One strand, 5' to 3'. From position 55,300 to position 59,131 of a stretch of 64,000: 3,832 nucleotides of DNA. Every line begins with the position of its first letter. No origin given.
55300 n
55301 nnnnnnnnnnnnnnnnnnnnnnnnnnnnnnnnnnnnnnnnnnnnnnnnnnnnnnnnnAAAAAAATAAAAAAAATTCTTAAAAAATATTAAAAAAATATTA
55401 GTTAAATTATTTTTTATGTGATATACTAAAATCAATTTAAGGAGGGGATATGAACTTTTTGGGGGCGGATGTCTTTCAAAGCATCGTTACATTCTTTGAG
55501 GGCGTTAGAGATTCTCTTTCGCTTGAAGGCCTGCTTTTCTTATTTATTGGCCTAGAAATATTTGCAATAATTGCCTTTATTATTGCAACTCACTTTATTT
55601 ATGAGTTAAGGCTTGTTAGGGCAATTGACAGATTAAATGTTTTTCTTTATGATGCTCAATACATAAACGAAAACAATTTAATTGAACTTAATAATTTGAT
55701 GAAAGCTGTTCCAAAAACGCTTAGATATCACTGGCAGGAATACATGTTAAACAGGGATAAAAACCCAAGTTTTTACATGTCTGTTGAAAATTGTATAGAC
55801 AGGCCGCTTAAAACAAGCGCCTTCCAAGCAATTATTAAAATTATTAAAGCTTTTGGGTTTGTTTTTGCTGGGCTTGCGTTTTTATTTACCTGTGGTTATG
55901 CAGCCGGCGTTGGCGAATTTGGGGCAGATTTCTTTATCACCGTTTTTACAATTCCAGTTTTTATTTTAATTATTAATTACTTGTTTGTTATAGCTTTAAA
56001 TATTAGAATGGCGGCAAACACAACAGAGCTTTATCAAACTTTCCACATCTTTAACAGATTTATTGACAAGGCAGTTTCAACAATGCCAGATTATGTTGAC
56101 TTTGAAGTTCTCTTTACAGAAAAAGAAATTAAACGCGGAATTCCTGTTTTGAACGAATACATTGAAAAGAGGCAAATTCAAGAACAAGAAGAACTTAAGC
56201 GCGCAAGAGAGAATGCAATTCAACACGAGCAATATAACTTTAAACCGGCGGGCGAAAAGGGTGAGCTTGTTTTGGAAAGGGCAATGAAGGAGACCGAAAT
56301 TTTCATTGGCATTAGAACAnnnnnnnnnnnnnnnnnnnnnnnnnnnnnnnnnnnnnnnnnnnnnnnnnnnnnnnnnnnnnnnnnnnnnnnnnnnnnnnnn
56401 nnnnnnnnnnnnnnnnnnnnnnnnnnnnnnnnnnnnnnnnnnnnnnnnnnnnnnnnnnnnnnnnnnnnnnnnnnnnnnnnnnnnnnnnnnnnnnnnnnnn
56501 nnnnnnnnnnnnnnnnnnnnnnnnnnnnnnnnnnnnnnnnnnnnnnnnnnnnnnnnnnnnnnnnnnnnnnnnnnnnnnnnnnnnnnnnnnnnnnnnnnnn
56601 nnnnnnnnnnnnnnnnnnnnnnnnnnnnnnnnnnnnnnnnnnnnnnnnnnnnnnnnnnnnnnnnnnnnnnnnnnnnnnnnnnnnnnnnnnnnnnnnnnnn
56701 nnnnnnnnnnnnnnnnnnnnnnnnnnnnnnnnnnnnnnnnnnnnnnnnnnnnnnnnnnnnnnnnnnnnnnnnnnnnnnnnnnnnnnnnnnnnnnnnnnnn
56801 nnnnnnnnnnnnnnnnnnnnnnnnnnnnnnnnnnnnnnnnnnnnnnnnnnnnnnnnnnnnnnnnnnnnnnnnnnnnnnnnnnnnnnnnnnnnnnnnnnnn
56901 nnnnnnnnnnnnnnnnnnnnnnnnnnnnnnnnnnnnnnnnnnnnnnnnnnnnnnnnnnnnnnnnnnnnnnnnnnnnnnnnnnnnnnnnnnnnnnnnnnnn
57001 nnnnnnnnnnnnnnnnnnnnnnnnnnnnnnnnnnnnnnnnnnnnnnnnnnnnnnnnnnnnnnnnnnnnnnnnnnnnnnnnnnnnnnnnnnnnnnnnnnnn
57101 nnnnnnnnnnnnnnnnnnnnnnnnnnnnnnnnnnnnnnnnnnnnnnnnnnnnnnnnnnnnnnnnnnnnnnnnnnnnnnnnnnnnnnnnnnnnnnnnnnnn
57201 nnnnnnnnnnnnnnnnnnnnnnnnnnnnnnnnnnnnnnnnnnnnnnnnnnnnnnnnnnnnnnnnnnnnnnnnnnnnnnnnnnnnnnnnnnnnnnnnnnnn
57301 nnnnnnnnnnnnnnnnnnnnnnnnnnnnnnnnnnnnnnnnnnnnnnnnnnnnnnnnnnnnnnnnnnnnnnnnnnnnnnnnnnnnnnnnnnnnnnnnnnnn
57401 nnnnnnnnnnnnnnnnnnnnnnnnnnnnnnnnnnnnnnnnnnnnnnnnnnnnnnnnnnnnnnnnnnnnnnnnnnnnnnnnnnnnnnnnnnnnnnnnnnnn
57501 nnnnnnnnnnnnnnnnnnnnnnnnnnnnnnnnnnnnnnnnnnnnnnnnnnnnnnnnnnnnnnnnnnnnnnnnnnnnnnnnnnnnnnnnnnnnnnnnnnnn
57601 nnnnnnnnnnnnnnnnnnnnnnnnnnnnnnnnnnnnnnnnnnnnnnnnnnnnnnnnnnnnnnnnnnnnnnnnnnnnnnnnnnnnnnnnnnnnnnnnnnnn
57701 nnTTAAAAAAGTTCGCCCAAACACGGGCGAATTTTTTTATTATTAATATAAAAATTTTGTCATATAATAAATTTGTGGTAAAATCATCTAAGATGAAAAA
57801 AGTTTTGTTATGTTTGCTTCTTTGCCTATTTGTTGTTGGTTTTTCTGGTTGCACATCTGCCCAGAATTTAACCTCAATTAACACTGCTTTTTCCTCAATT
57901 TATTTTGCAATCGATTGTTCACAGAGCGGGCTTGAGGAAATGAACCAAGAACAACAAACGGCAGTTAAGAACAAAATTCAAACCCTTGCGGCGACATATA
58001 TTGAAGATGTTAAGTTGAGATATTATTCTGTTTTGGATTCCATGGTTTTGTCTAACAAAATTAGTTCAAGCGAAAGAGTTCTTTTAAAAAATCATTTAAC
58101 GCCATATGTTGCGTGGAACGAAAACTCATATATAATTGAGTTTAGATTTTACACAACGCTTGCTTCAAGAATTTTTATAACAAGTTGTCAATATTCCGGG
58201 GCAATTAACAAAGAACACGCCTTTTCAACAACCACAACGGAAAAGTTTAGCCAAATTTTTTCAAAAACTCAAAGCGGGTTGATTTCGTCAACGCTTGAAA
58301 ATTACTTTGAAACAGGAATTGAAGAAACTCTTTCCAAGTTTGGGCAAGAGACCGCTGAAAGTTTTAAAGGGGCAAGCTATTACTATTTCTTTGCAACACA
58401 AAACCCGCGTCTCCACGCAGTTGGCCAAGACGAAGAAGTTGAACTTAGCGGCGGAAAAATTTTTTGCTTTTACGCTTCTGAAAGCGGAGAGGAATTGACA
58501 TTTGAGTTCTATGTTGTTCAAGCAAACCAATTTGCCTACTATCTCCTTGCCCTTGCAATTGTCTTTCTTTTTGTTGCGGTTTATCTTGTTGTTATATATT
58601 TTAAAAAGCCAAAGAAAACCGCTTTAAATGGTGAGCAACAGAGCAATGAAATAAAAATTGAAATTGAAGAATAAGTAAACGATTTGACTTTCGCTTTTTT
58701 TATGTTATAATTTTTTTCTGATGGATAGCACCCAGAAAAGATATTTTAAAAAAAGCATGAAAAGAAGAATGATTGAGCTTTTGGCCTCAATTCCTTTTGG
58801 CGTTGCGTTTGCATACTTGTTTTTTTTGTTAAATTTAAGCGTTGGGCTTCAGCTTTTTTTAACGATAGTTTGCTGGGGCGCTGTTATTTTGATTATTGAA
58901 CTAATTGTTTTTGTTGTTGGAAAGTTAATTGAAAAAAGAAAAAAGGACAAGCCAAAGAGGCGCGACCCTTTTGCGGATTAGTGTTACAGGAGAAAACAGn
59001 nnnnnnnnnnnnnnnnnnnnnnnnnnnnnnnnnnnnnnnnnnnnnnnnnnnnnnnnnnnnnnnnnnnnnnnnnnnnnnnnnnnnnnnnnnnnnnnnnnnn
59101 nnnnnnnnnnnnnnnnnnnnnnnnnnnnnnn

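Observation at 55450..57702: Membrane-anchored coiled-coil protein ending in five tandem AT-hooks: a candidate nucleoid-to-membrane tether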

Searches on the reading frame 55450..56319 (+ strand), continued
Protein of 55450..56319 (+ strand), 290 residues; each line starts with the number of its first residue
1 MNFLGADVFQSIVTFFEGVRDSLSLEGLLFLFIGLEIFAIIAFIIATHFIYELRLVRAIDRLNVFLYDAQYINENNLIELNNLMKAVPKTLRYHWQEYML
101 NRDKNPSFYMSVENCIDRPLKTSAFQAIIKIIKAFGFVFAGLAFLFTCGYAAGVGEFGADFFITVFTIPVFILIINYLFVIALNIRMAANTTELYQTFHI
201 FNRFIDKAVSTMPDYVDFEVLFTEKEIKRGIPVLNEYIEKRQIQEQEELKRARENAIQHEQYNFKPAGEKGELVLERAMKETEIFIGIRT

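Call 70: find_related_loci(query=A3, collection=genome_contigs, flank=5000)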
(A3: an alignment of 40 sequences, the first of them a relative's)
Query A3 (616 aa) in genome_contigs; peptide patterns used: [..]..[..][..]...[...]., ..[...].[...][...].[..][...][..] (x = any residue, [..] = any of these).
426 stretches matched a pattern; 217 encode a relative of the query (tblastn E <= 1e-3); the best 80 are kept; 80 distinct loci.
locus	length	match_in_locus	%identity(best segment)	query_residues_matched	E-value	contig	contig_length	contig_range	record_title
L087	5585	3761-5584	100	1-608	0e+0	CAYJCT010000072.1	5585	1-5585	MAG TPA_asm: uncultured Christensenella sp. isolate ERP122455_co2_205 genome assembly, contig: NODE_5729_length_5585_cov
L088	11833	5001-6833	47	4-614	1e-171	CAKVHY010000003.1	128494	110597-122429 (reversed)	MAG: uncultured Clostridia bacterium isolate REFINED_METABAT215_TOP10_CONTIGS_1500_ASSEMBLY_K77_MERGED__Hadza_MoBio_hadz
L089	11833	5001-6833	47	4-614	1e-174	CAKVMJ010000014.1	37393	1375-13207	MAG: uncultured Clostridia bacterium isolate REFINED_METABAT215_TOP10_CONTIGS_1500_ASSEMBLY_K77_MERGED__Hadza_MoBio_hadz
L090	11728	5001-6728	48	9-591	8e-166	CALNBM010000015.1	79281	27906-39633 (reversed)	MAG TPA_asm: uncultured Clostridia bacterium isolate SRR1561989_bin.6_CONCOCT_v1.1_MAG genome assembly, contig: ERZ72402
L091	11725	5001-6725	44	1-565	2e-149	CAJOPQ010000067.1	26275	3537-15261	uncultured Clostridia bacterium isolate Rumen_Coassembly_mag_626 genome assembly, contig: k87_8720203, whole genome shot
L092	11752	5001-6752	43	2-590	2e-145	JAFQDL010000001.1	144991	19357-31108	MAG: Clostridia bacterium isolate RGIG1719 Goat_Cecum-2__c76989, whole genome shotgun sequence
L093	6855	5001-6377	52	52-496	1e-144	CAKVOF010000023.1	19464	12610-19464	MAG: uncultured Clostridia bacterium isolate REFINED_METABAT215_TOP10_CONTIGS_1500_ASSEMBLY_K77_MERGED__Hadza_MoBio_hadz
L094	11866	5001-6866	41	1-616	1e-144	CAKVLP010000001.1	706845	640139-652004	MAG: uncultured Clostridia bacterium isolate REFINED_METABAT215_TOP10_CONTIGS_1500_ASSEMBLY_K77_MERGED__Hadza_MoBio_hadz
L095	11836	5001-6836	40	11-616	1e-144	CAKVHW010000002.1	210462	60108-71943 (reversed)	MAG: uncultured Clostridia bacterium isolate REFINED_METABAT215_TOP10_CONTIGS_1500_ASSEMBLY_K77_MERGED__Nepal_MoBio_Fibe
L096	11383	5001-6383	51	52-498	4e-143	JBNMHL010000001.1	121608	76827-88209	MAG: Clostridiales bacterium isolate CM_BacUBA326.123 k141_1113166_length_121608_cov_43.0087, whole genome shotgun seque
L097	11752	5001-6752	41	2-577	3e-143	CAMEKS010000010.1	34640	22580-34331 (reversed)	MAG: uncultured Clostridia bacterium isolate SRR15057924_bin.4_metaWRAP_v1.3_MAG genome assembly, contig: ERZ10407652.41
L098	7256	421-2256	41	4-608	3e-143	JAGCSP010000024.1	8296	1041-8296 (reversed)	MAG: Clostridia bacterium isolate RGIG10085 Yak_Rumen-1__c705862, whole genome shotgun sequence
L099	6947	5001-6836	41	4-608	2e-141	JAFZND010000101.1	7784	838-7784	MAG: Clostridia bacterium isolate RGIG7918 Water_buffalos_Reticulum.Co__c3034624, whole genome shotgun sequence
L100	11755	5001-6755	43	30-604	5e-141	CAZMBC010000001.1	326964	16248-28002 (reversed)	MAG TPA_asm: uncultured Christensenella sp. isolate binchicken_co370_262 genome assembly, contig: NODE_14_length_326964_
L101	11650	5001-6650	45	39-580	7e-141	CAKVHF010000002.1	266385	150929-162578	MAG: uncultured Clostridia bacterium isolate REFINED_METABAT215_TOP10_CONTIGS_1500_ASSEMBLY_K77_MERGED__Hadza_MoBio_hadz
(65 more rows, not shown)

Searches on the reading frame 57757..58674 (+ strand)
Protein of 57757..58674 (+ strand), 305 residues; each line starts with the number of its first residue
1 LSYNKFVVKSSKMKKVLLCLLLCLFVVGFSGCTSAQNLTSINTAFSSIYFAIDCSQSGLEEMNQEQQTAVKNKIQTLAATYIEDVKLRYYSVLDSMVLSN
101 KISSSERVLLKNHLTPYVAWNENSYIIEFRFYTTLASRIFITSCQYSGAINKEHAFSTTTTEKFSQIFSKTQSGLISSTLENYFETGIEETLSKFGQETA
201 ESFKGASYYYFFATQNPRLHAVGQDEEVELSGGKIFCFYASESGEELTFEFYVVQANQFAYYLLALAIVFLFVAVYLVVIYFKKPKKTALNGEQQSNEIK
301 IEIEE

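Call 4: search_protein_families(library=pfam, proteins=[window:57757-58674:+], max_evalue=0.1)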
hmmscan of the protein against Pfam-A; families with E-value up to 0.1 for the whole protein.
window:57757-58674:+ (305 aa): 2 families
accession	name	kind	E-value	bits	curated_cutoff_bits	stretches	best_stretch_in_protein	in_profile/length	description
PF22392.1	Cmr7b-like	-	0.065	13.5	26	0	9-80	69-139/184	Cmr7b-like, BtrG-like domain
PF20563.3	DUF6773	-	0.083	13.2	27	0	9-51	81-123/163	Family of unknown function (DUF6773)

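Call 5: search_protein_families(library=ncbifam, proteins=[window:57757-58674:+], max_evalue=0.1)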
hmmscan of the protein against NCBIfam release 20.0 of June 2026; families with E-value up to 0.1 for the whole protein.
window:57757-58674:+ (305 aa): 2 families
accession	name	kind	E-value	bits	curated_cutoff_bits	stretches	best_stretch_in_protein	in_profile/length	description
NF033218.1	anchor_AmaP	equivalog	0.0046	16.7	55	1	249-301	36-89/166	alkaline shock response membrane anchor protein AmaP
TIGR02209.1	ftsL_broad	equivalog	0.052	13.5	42.45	0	13-72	1-60/85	cell division protein FtsL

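Call 27: search_protein_families(library=padloc, proteins=[window:57757-58674:+], max_evalue=10)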
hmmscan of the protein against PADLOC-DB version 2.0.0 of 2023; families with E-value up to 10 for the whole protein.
window:57757-58674:+ (305 aa): 0 families

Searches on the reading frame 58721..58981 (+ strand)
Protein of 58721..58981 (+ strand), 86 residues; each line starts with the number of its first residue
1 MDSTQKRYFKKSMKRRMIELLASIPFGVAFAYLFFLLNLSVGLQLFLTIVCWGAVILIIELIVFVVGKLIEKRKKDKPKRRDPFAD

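Call 4: search_protein_families(library=pfam, proteins=[window:58721-58981:+], max_evalue=0.1)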
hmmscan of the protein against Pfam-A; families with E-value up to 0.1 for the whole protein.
window:58721-58981:+ (86 aa): 1 family
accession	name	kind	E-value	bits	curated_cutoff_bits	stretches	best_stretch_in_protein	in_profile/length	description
PF20990.2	DUF2207_C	-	0.034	14.3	33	1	4-67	122-185/247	Predicted membrane protein (DUF2207) C-terminal domain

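Call 5: search_protein_families(library=ncbifam, proteins=[window:58721-58981:+], max_evalue=0.1)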
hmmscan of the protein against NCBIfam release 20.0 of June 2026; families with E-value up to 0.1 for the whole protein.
window:58721-58981:+ (86 aa): 4 families
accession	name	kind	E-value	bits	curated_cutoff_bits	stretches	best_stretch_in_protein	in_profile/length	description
NF046001.1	SecDF_plasm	equivalog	0.0001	20.5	500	1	6-81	785-858/878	protein translocase subunit SecDF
TIGR03750.1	conj_TIGR03750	hypoth_equivalog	0.0012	18.8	70.75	1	19-79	22-79/111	TIGR03750 family conjugal transfer protein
NF041644.1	CBO0543_fam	subfamily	0.027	14.7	35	1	7-72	36-100/116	CBO0543 family protein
NF052597.1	FILTED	domain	0.049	14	40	1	9-76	42-107/110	FILTED domain-containing surface protein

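Call 27: search_protein_families(library=padloc, proteins=[window:58721-58981:+], max_evalue=10)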
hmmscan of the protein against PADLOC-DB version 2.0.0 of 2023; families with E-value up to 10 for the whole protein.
window:58721-58981:+ (86 aa): 0 families
